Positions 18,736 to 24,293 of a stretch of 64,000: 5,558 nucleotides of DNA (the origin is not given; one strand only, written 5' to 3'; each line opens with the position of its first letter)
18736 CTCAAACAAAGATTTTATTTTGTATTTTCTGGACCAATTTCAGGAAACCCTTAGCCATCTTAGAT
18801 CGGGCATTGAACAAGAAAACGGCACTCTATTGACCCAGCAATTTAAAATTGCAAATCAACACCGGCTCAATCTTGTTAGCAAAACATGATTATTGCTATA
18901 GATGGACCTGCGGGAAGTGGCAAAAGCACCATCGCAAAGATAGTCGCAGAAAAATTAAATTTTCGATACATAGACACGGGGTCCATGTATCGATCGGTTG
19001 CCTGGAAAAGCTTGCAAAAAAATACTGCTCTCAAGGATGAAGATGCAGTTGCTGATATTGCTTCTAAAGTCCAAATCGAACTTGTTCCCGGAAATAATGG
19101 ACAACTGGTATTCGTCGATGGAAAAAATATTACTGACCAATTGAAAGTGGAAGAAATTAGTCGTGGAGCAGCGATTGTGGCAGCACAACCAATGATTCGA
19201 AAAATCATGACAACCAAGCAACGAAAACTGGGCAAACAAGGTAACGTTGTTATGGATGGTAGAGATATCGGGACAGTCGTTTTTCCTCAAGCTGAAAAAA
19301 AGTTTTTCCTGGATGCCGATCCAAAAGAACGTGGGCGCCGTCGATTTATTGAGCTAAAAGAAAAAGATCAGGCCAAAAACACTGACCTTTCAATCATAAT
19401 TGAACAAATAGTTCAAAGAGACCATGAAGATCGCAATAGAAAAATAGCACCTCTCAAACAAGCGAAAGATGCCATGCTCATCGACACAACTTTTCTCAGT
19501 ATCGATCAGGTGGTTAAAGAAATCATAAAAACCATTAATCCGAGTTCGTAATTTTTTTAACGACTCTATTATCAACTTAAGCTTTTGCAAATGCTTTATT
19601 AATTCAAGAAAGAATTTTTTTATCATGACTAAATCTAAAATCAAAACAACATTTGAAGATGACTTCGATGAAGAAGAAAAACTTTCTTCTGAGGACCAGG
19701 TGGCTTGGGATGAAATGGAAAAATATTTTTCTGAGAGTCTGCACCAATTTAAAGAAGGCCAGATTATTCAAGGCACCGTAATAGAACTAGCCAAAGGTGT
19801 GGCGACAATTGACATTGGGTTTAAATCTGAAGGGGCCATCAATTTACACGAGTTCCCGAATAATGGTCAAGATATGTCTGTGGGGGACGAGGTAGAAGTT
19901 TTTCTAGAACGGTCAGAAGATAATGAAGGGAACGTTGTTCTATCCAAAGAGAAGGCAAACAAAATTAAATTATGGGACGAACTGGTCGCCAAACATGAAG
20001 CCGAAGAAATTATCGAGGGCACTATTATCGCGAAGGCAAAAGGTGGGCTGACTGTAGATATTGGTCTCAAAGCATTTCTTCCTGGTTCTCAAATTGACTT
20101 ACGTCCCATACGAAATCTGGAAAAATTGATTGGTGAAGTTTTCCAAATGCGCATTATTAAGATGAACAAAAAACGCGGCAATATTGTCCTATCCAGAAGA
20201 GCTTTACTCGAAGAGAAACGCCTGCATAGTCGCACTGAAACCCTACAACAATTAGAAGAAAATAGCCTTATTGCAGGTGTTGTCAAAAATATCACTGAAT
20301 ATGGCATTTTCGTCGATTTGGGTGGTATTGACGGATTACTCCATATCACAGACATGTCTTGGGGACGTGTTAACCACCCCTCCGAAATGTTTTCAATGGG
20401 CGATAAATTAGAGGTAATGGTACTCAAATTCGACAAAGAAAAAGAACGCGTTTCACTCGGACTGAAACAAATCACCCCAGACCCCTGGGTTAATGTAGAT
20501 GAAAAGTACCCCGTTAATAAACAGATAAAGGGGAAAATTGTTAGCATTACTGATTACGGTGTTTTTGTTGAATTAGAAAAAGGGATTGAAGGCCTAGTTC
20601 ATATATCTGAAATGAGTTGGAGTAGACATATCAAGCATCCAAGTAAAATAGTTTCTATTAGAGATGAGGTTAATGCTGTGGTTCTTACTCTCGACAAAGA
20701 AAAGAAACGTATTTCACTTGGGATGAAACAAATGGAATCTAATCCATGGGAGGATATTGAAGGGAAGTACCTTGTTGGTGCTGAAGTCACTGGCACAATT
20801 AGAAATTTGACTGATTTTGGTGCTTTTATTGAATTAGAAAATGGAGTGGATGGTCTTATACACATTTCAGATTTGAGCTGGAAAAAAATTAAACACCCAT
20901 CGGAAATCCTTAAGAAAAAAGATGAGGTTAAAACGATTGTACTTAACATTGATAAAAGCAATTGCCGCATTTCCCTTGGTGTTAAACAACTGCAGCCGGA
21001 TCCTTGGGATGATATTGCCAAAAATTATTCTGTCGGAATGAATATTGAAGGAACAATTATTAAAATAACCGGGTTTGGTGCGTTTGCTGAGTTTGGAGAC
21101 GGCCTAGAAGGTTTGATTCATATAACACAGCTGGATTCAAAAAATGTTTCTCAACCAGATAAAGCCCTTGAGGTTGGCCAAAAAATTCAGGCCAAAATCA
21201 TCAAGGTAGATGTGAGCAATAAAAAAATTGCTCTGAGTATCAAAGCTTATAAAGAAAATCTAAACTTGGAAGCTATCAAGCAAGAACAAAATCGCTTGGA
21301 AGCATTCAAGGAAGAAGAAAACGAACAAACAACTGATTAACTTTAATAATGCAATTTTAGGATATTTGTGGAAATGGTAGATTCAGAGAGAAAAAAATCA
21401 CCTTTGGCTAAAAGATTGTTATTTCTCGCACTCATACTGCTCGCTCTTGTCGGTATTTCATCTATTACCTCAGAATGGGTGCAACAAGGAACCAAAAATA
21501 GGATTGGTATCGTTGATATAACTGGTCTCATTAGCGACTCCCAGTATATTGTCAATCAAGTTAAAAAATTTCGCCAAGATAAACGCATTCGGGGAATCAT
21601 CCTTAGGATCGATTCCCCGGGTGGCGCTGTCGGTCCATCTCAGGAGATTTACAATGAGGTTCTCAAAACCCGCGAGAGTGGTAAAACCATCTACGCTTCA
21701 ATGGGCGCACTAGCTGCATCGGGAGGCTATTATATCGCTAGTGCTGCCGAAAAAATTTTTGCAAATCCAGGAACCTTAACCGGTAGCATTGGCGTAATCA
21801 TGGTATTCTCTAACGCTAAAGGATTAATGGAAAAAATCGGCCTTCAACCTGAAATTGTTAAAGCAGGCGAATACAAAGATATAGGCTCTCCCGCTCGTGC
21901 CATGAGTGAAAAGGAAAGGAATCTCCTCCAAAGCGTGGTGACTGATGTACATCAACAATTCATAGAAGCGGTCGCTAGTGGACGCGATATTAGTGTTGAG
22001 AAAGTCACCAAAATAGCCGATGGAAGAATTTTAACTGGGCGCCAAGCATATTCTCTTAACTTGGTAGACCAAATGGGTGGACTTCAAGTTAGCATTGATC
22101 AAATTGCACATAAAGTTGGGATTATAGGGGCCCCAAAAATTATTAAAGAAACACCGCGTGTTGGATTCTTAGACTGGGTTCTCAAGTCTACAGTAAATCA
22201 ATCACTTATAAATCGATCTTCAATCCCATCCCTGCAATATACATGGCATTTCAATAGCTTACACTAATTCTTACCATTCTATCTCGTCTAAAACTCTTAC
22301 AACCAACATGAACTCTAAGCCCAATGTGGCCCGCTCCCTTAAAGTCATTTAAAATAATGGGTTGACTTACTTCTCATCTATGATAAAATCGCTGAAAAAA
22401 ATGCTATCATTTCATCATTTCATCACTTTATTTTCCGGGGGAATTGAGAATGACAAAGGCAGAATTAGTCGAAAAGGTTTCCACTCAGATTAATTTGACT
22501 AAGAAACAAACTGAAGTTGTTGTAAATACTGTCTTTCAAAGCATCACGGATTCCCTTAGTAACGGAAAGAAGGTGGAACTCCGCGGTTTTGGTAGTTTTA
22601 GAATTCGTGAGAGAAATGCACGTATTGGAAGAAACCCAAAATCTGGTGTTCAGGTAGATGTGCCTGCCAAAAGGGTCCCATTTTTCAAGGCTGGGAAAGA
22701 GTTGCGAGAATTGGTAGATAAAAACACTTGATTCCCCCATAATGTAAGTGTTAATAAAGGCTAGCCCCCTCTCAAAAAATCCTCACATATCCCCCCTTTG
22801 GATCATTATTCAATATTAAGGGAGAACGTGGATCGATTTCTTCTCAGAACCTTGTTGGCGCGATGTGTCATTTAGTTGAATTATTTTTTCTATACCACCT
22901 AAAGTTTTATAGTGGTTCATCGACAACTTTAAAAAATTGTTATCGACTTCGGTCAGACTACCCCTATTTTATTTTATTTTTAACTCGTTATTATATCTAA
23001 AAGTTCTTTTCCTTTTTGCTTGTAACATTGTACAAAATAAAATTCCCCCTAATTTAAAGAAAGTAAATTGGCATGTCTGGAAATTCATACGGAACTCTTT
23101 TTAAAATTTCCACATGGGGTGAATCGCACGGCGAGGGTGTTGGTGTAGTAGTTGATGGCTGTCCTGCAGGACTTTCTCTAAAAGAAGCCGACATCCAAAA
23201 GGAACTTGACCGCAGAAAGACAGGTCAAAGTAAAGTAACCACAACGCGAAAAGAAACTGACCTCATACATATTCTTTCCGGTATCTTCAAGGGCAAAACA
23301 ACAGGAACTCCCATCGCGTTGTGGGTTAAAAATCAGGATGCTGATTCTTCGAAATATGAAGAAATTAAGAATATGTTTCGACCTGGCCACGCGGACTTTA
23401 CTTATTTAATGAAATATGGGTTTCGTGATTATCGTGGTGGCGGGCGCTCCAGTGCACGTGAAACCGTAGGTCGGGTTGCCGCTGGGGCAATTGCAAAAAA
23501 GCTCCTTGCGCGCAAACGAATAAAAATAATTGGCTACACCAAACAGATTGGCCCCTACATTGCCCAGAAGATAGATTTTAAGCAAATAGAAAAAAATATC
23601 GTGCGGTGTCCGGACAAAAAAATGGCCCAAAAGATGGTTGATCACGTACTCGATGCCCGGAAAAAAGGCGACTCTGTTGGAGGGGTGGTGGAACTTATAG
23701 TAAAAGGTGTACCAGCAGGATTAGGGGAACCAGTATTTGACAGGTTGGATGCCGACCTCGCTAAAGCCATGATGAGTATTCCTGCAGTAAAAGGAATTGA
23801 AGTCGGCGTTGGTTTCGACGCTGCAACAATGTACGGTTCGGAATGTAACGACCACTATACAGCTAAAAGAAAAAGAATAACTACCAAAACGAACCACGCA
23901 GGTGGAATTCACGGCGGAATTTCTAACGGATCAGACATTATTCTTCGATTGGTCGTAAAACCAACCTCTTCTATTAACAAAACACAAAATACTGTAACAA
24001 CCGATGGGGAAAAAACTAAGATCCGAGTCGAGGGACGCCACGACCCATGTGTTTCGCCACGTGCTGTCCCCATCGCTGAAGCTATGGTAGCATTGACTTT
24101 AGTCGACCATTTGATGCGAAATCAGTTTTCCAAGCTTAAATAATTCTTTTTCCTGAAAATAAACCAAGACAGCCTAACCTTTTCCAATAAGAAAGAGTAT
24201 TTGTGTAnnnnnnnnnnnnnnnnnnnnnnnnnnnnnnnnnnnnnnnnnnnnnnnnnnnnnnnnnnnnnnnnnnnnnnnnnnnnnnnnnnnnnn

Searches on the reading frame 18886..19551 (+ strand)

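Call 33: search_protein_families(library=pfam, proteins=[window:18886-19551:+], max_evalue=0.00001)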
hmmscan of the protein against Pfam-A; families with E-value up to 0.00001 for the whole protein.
window:18886-19551:+ (221 aa): 5 families
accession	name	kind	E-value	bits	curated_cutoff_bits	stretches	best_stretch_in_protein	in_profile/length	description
PF02224.24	Cytidylate_kin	-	8.9e-74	248.2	26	1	3-218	1-210/211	Cytidylate kinase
PF13189.12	Cytidylate_kin2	-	3.5e-10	40.8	28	1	2-161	1-135/176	Cytidylate kinase-like family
PF13238.12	AAA_18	-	1.2e-08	35.9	29.4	1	3-152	1-107/128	AAA domain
PF13207.12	AAA_17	-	2.6e-08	34.7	27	1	7-60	2-51/136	AAA domain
PF01202.28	SKI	-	3.7e-06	27.6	22.1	0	10-62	2-54/159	Shikimate kinase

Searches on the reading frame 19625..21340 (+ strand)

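Call 33: search_protein_families(library=pfam, proteins=[window:19625-21340:+], max_evalue=0.00001)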
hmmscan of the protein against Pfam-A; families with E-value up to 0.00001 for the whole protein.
window:19625-21340:+ (571 aa): 4 families
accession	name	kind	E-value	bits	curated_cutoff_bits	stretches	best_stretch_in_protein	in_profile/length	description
PF00575.29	S1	-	1.3e-98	323.8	22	6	296-368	3-74/74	S1 RNA binding domain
PF23459.1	S1_RRP5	-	2.3e-29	102.2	27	1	471-538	4-71/72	RRP5 S1 domain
PF21710.3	Spt6_S1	-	5.5e-16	59.1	27.5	0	305-365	24-84/91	Spt6, S1/OB domain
PF13509.12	S1_2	-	1.2e-08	35.4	21.8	0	45-94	2-48/61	S1 domain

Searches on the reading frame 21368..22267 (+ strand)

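Call 33: search_protein_families(library=pfam, proteins=[window:21368-22267:+], max_evalue=0.00001)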
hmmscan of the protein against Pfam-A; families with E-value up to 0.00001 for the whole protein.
window:21368-22267:+ (299 aa): 3 families
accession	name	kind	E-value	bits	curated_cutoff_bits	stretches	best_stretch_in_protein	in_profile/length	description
PF01343.23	Peptidase_S49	-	1.1e-49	168.8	24.9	1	101-250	2-151/154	Peptidase family S49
PF25145.1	NfeD1b_N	-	1.2e-07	31.9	40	1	69-151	26-105/189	NfeD1b, N-terminal domain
PF00574.28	CLP_protease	-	5.6e-06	26.8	20.2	0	51-130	21-99/182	Clp protease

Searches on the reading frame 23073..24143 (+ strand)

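Call 33: search_protein_families(library=pfam, proteins=[window:23073-24143:+], max_evalue=0.00001)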
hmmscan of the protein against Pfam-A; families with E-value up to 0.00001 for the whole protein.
window:23073-24143:+ (356 aa): 1 family
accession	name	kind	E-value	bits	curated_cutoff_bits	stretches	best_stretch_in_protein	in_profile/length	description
PF01264.26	Chorismate_synt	-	8.5e-147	488.5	27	1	10-348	1-327/327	Chorismate synthase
